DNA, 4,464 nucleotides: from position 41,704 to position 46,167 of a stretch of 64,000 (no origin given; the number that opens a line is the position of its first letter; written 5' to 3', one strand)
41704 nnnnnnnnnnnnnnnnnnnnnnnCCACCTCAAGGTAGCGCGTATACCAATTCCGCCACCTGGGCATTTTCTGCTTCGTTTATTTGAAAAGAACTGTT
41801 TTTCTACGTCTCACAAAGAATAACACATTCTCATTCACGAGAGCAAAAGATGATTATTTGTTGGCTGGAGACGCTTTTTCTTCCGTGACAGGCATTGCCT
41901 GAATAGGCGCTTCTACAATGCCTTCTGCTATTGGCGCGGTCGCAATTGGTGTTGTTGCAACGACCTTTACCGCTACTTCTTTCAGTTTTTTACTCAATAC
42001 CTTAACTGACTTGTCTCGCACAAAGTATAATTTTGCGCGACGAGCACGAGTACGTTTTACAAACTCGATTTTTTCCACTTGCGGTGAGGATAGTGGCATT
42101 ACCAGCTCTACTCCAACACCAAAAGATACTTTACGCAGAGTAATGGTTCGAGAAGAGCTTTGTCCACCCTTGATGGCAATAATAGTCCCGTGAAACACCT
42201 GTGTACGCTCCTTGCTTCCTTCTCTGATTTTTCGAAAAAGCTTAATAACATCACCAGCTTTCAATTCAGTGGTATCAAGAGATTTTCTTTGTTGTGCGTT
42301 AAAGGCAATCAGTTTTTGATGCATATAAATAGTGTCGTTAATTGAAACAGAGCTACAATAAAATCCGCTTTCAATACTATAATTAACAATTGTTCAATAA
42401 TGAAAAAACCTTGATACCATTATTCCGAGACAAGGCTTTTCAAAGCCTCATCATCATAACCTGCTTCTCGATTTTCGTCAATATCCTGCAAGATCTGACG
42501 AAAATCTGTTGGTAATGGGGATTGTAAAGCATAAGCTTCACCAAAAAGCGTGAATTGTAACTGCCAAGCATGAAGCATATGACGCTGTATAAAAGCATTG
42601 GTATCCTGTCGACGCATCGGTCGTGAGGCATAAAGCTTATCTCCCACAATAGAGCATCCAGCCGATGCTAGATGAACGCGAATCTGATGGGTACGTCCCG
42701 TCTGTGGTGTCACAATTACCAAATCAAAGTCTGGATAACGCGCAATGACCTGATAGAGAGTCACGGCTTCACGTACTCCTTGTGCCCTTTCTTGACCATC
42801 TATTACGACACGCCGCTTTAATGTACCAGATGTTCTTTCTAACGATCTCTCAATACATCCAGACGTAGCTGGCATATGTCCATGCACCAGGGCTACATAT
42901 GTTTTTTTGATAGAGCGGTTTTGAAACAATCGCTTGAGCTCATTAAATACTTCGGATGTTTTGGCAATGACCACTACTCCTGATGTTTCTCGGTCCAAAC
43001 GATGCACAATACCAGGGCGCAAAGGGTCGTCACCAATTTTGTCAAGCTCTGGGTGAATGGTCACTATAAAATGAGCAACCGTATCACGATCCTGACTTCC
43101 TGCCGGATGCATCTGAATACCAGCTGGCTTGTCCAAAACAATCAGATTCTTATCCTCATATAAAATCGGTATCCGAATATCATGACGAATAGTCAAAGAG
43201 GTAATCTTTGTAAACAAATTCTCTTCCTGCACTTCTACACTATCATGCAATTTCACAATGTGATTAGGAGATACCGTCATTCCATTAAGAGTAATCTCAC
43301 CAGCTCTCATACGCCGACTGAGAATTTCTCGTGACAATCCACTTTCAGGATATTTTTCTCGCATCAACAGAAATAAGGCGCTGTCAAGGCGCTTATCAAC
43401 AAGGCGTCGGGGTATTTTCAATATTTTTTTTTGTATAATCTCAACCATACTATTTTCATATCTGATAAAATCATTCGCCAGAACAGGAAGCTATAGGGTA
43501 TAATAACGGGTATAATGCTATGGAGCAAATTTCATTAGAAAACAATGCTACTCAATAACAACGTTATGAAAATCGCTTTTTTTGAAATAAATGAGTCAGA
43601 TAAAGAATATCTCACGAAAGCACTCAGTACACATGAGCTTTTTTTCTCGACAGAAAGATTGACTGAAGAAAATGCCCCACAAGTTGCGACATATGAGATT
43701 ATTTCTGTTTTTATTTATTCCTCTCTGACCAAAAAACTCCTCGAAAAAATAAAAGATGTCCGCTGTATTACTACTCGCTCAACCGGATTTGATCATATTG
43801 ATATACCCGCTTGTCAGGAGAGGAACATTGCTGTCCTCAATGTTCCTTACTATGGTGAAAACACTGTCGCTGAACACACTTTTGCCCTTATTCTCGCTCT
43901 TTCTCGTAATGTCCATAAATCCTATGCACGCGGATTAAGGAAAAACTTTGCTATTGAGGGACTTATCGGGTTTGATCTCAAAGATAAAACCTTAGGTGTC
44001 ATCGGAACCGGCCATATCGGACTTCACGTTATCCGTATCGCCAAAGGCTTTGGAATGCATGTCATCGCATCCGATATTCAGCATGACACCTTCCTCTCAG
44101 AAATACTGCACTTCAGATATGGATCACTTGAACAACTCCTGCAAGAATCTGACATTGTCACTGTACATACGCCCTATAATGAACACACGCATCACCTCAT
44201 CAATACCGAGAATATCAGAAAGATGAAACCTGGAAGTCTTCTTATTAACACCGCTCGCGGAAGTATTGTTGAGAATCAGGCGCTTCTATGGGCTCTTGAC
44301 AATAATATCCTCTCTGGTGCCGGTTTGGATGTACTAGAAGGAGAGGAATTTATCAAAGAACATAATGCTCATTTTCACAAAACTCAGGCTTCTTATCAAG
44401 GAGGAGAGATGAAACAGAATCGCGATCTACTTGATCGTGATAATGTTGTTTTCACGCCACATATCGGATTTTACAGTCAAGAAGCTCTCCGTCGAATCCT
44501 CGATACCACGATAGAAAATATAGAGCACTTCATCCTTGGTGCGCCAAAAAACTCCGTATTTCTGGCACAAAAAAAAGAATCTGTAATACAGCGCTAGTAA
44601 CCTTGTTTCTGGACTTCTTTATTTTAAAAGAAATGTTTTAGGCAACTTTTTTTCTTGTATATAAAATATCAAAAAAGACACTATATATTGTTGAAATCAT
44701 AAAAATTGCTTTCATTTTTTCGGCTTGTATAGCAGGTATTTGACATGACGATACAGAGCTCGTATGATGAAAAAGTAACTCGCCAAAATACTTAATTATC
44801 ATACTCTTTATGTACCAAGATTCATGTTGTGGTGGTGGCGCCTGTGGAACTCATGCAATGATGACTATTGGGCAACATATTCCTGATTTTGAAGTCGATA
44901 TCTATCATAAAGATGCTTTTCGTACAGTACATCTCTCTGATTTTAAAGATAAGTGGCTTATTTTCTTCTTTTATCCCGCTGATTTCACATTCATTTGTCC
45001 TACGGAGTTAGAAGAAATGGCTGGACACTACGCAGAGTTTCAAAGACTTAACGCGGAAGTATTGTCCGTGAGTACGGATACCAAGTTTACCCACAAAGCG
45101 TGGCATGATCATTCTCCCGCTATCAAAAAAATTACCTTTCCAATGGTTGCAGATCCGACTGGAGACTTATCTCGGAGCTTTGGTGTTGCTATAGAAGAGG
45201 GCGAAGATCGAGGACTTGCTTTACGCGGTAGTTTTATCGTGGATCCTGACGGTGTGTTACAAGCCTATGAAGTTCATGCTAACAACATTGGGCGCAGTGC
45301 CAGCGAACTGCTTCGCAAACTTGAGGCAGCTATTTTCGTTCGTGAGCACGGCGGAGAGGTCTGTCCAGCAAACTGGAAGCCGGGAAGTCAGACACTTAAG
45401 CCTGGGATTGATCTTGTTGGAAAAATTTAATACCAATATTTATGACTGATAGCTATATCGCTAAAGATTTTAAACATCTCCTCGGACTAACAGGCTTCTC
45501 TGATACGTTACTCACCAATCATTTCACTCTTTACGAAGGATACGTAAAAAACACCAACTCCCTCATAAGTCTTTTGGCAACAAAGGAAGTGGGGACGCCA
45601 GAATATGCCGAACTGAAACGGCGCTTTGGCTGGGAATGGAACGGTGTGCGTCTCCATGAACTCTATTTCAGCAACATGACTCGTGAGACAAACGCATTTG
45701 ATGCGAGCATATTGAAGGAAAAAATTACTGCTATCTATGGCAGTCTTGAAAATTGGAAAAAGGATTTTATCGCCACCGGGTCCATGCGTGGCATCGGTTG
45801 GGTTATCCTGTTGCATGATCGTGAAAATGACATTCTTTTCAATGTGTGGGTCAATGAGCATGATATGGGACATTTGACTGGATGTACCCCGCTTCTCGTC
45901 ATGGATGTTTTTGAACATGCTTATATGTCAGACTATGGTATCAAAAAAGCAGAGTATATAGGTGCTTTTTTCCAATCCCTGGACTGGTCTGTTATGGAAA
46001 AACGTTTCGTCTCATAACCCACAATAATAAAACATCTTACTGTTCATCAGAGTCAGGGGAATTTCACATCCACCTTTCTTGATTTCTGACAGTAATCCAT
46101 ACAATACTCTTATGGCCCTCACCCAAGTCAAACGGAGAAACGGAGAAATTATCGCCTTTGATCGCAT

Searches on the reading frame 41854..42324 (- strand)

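Call 10: search_protein_families(library=pfam, proteins=[window:41854-42324:-], max_evalue=0.001)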
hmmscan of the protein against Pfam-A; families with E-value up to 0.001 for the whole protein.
window:41854-42324:- (156 aa): 1 family
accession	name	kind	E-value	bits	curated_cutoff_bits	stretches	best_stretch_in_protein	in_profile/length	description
PF01245.26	Ribosomal_L19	-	2.2e-30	105.3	22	1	10-109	8-105/111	Ribosomal protein L19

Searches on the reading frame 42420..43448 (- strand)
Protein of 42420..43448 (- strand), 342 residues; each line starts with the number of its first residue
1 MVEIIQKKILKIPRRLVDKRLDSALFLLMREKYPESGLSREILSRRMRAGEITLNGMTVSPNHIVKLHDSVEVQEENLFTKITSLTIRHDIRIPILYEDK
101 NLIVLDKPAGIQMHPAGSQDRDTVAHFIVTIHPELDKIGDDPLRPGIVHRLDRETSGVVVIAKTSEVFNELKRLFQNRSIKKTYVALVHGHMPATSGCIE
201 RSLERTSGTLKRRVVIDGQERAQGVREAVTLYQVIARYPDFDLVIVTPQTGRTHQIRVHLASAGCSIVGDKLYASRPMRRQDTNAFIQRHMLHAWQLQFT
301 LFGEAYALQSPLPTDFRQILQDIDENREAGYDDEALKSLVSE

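Call 10: search_protein_families(library=pfam, proteins=[window:42420-43448:-], max_evalue=0.001)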
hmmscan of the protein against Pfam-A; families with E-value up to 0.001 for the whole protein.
window:42420-43448:- (342 aa): 1 family
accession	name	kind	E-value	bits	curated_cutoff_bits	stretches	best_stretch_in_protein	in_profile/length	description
PF00849.27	PseudoU_synth_2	-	1.3e-34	120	26.8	1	101-262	1-152/152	RNA pseudouridylate synthase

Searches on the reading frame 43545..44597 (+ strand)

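Call 10: search_protein_families(library=pfam, proteins=[window:43545-44597:+], max_evalue=0.001)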
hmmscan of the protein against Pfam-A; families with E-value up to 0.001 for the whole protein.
window:43545-44597:+ (350 aa): 3 families
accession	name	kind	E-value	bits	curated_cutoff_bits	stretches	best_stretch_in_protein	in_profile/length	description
PF02826.25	2-Hacid_dh_C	-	2.9e-51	173.8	25.1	1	113-308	1-178/178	D-isomer specific 2-hydroxyacid dehydrogenase, NAD binding domain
PF00389.36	2-Hacid_dh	-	6e-31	107.3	24.6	1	11-337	2-131/134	D-isomer specific 2-hydroxyacid dehydrogenase, catalytic domain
PF01262.27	AlaDh_PNT_C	-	2.9e-08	33.9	23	1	151-237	32-129/214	Alanine dehydrogenase/PNT, C-terminal domain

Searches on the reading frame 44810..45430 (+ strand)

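Call 10: search_protein_families(library=pfam, proteins=[window:44810-45430:+], max_evalue=0.001)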
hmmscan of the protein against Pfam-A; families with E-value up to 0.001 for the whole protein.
window:44810-45430:+ (206 aa): 3 families
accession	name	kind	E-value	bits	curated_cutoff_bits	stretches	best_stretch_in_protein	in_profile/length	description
PF00578.27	AhpC-TSA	-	1.1e-38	132.4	26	1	20-152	1-123/124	AhpC/TSA family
PF08534.16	Redoxin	-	8.1e-18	65.1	26.6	1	21-161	3-139/148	Redoxin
PF10417.14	1-cysPrx_C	-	4.7e-07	30.1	21.1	1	176-197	4-28/41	C-terminal domain of 1-Cys peroxiredoxin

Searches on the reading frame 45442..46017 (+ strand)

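Call 10: search_protein_families(library=pfam, proteins=[window:45442-46017:+], max_evalue=0.001)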
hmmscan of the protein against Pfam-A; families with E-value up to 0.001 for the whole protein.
window:45442-46017:+ (191 aa): 1 family
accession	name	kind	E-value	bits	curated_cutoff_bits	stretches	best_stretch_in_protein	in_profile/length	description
PF02777.23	Sod_Fe_C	-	2.5e-23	82.5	20.9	1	91-188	5-102/102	Iron/manganese superoxide dismutases, C-terminal domain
